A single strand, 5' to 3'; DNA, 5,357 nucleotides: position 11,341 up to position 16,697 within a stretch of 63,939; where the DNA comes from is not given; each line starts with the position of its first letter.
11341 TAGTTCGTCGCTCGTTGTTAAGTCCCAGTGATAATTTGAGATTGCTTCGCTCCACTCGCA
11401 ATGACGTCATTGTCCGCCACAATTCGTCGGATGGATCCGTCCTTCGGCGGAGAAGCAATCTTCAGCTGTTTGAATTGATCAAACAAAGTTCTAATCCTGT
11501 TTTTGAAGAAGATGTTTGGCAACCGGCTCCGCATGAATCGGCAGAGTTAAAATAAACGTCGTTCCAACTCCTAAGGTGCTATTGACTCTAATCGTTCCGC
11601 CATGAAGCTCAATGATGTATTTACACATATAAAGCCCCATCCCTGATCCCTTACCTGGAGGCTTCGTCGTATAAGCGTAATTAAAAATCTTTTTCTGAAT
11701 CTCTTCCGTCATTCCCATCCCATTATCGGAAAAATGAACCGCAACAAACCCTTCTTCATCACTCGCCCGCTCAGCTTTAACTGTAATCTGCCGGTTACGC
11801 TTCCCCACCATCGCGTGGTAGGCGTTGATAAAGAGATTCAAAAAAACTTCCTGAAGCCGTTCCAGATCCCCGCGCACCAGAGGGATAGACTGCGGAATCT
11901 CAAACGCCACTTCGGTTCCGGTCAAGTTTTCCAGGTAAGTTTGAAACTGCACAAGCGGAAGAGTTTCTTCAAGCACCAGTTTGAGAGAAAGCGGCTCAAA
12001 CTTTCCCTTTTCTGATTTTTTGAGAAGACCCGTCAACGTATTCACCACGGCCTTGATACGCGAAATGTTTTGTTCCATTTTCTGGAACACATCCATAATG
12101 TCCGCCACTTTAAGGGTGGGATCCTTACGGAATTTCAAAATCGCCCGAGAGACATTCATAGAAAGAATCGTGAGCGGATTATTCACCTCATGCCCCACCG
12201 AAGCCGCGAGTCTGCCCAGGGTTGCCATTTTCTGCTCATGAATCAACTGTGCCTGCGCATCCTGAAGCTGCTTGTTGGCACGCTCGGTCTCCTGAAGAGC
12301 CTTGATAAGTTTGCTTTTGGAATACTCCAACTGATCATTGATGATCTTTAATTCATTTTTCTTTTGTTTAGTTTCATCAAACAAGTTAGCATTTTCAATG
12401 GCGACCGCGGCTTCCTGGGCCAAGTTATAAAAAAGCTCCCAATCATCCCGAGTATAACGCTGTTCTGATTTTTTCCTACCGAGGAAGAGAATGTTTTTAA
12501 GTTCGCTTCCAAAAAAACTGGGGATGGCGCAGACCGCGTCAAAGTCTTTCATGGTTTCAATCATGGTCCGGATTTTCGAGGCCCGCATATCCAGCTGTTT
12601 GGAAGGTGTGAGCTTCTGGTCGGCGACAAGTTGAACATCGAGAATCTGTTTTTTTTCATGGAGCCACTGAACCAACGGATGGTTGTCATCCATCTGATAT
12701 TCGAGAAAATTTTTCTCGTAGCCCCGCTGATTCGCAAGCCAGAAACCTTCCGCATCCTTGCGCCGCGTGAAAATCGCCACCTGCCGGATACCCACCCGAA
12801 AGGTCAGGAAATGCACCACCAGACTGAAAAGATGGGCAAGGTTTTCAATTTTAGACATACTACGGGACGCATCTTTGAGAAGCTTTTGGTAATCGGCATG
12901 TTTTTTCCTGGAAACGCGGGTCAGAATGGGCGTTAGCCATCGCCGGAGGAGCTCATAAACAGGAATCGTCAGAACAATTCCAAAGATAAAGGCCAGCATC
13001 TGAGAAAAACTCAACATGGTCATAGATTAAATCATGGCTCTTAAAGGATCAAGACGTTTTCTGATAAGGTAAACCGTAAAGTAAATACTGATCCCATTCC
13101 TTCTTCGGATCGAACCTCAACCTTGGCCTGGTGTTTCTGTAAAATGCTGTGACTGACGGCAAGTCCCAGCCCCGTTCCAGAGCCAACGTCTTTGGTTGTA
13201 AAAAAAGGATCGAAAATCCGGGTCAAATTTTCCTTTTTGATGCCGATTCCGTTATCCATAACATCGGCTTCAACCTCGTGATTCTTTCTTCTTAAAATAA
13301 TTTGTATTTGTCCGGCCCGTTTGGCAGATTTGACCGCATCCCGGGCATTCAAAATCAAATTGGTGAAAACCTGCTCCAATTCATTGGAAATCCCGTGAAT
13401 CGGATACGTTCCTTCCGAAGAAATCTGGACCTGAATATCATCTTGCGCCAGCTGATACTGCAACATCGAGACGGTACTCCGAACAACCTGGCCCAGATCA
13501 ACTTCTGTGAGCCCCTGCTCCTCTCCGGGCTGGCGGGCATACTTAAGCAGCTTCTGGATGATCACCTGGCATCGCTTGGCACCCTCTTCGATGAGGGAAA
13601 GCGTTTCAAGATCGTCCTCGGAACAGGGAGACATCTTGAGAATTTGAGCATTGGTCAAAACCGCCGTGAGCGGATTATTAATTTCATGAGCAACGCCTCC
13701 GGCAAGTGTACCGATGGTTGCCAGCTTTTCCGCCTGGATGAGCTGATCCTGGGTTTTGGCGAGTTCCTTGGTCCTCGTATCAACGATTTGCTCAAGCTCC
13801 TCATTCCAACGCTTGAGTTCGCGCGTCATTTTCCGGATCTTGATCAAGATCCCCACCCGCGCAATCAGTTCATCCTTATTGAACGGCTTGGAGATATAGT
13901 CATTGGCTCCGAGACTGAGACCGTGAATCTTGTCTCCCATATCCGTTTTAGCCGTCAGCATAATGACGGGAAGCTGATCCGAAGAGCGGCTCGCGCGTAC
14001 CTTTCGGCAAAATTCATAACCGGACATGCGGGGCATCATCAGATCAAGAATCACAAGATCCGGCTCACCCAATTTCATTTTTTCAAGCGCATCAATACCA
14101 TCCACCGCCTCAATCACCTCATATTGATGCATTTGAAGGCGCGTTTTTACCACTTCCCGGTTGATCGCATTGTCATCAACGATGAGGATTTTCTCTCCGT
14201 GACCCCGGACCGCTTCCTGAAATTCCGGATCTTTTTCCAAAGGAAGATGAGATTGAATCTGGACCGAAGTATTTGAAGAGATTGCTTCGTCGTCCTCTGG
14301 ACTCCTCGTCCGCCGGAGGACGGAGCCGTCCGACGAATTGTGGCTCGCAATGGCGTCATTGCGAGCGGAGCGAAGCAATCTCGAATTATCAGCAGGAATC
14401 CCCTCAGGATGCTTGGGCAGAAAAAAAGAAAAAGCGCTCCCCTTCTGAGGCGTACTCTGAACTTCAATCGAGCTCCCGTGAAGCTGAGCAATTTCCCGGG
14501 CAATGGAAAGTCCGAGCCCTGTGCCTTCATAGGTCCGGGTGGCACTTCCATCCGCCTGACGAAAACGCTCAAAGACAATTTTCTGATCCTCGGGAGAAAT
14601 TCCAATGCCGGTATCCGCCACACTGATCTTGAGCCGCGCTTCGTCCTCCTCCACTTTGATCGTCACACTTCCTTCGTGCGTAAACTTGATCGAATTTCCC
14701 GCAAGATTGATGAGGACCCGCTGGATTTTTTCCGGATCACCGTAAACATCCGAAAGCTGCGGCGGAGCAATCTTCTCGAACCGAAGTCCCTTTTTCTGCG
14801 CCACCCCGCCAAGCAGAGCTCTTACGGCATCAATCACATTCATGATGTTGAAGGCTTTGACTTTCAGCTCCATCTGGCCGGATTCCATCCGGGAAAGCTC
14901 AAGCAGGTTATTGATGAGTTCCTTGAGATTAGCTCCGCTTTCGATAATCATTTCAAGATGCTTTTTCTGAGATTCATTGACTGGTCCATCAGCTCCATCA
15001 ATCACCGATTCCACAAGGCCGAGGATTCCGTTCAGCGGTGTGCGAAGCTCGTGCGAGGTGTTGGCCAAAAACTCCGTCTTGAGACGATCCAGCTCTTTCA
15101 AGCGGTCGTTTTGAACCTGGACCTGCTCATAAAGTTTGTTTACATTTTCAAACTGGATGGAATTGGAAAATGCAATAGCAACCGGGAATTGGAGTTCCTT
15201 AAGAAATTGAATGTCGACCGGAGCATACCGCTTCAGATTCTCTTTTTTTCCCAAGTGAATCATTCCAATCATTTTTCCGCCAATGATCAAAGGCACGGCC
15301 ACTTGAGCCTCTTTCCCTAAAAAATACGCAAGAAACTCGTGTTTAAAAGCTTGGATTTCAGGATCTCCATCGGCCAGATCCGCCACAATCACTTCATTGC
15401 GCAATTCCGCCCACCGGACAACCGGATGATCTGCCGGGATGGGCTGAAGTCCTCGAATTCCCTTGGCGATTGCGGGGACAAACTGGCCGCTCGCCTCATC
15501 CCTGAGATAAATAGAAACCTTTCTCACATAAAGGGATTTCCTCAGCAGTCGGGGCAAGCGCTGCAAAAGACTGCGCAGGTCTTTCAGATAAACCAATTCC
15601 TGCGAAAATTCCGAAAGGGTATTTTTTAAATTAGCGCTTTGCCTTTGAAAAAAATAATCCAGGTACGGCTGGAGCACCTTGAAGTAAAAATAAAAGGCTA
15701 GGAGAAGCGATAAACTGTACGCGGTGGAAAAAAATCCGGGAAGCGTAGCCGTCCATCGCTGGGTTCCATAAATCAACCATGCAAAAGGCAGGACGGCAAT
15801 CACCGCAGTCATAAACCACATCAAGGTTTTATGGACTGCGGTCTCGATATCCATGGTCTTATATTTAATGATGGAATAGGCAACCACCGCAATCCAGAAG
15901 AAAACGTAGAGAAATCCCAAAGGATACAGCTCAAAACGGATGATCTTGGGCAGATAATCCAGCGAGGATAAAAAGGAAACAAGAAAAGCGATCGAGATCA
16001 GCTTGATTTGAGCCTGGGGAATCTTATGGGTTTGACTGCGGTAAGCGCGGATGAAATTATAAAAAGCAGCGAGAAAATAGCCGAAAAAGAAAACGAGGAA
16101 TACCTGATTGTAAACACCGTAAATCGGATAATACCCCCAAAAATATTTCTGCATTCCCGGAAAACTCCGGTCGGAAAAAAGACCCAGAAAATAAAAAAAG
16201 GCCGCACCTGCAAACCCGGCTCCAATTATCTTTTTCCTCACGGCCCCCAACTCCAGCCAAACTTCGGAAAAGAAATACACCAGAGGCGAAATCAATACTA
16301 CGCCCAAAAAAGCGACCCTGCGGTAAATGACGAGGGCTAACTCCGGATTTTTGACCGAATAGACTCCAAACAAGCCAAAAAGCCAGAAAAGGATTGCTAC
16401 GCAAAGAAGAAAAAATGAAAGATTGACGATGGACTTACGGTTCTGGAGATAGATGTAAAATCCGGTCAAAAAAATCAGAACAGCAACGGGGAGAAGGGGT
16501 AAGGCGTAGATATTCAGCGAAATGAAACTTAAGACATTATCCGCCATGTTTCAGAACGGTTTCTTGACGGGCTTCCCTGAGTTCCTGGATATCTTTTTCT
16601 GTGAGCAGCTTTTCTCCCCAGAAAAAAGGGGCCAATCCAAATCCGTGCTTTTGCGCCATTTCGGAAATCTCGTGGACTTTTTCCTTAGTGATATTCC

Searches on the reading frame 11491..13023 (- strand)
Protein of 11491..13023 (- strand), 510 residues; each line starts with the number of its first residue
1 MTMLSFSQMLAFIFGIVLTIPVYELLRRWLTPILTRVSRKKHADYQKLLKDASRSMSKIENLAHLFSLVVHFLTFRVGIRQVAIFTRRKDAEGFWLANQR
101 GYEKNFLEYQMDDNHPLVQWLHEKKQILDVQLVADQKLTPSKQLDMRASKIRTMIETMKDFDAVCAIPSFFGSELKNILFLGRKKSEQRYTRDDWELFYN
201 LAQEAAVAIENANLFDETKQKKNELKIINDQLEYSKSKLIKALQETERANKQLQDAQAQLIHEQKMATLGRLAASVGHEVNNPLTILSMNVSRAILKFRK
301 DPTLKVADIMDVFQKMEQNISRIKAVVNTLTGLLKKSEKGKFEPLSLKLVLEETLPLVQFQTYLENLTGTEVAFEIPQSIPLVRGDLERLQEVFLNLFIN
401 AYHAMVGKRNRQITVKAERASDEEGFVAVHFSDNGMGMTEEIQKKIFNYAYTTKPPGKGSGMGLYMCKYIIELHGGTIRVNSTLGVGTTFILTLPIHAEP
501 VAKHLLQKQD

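Call 15: search_protein_families(library=pfam, proteins=[window:11491-13023:-], max_evalue=0.001)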
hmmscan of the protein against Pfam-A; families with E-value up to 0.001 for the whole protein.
window:11491-13023:- (510 aa): 2 families
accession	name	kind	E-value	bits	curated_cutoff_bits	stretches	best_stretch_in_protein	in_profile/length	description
PF02518.31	HATPase_c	-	2.6e-22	79.8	26.4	1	385-496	1-109/111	Histidine kinase-, DNA gyrase B-, and HSP90-like ATPase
PF00512.31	HisKA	-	5.8e-05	23.5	26.9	1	269-330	2-57/66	His Kinase A (phospho-acceptor) domain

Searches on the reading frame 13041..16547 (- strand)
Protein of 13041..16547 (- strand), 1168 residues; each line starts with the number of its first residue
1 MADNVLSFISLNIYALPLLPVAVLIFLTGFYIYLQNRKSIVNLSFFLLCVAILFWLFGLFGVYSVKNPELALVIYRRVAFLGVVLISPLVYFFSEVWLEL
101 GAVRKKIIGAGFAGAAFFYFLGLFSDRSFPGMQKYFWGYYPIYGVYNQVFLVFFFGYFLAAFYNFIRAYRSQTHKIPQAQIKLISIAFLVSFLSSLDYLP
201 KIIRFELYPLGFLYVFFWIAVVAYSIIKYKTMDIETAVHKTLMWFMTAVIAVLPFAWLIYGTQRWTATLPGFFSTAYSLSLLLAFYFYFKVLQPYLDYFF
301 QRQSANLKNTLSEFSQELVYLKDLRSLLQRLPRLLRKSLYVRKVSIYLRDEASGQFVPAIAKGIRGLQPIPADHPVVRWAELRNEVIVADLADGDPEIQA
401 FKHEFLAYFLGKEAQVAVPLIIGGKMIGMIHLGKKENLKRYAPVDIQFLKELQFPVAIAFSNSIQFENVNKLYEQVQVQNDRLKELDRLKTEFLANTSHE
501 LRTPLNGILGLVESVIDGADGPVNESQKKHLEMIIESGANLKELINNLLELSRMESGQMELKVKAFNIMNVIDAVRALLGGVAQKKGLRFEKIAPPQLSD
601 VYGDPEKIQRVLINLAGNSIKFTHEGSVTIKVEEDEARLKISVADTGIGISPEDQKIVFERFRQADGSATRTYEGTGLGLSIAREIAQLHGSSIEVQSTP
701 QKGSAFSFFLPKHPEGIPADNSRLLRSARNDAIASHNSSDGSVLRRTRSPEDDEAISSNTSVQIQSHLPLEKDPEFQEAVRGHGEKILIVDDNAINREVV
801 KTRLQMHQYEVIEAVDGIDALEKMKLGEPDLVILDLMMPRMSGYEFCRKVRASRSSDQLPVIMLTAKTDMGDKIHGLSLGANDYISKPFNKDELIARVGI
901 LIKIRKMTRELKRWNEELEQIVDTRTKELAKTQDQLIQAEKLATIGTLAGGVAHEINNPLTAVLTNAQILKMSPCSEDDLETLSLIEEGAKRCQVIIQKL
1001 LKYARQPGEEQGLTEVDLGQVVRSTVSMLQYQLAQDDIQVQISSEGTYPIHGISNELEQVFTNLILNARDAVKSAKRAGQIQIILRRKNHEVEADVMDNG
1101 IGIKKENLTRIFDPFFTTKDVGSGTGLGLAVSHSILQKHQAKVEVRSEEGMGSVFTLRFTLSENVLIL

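Call 15: search_protein_families(library=pfam, proteins=[window:13041-16547:-], max_evalue=0.001)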
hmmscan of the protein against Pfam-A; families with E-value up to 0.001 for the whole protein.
window:13041-16547:- (1168 aa): 10 families
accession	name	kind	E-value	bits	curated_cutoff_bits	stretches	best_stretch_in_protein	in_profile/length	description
PF02518.31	HATPase_c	-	2.7e-55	186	26.4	2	603-712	1-109/111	Histidine kinase-, DNA gyrase B-, and HSP90-like ATPase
PF00512.31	HisKA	-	3.8e-34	117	26.9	2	490-557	2-66/66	His Kinase A (phospho-acceptor) domain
PF00072.30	Response_reg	-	2e-31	108.9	30.2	1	787-898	1-110/111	Response regulator receiver domain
PF13589.12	HATPase_c_3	-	1.9e-08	34.8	25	0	1057-1120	3-62/137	Histidine kinase-, DNA gyrase B-, and HSP90-like ATPase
PF16927.11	HisKA_7TM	-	4.8e-07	30.3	28.6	1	21-234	5-222/224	N-terminal 7TM region of histidine kinase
PF13185.12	GAF_2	-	8.3e-07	29.7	28.6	1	323-460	3-135/136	GAF domain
PF13492.12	GAF_3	-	6.3e-06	27.1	27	1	327-460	5-127/129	GAF domain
PF01590.32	GAF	-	6.9e-06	27.1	22.4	1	323-459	1-132/133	GAF domain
PF13581.12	HATPase_c_2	-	5.4e-05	23.6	27.4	0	1065-1147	40-116/127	Histidine kinase-like ATPase domain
PF14501.12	HATPase_c_5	-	0.00029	21.2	22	0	1057-1150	6-93/102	GHKL domain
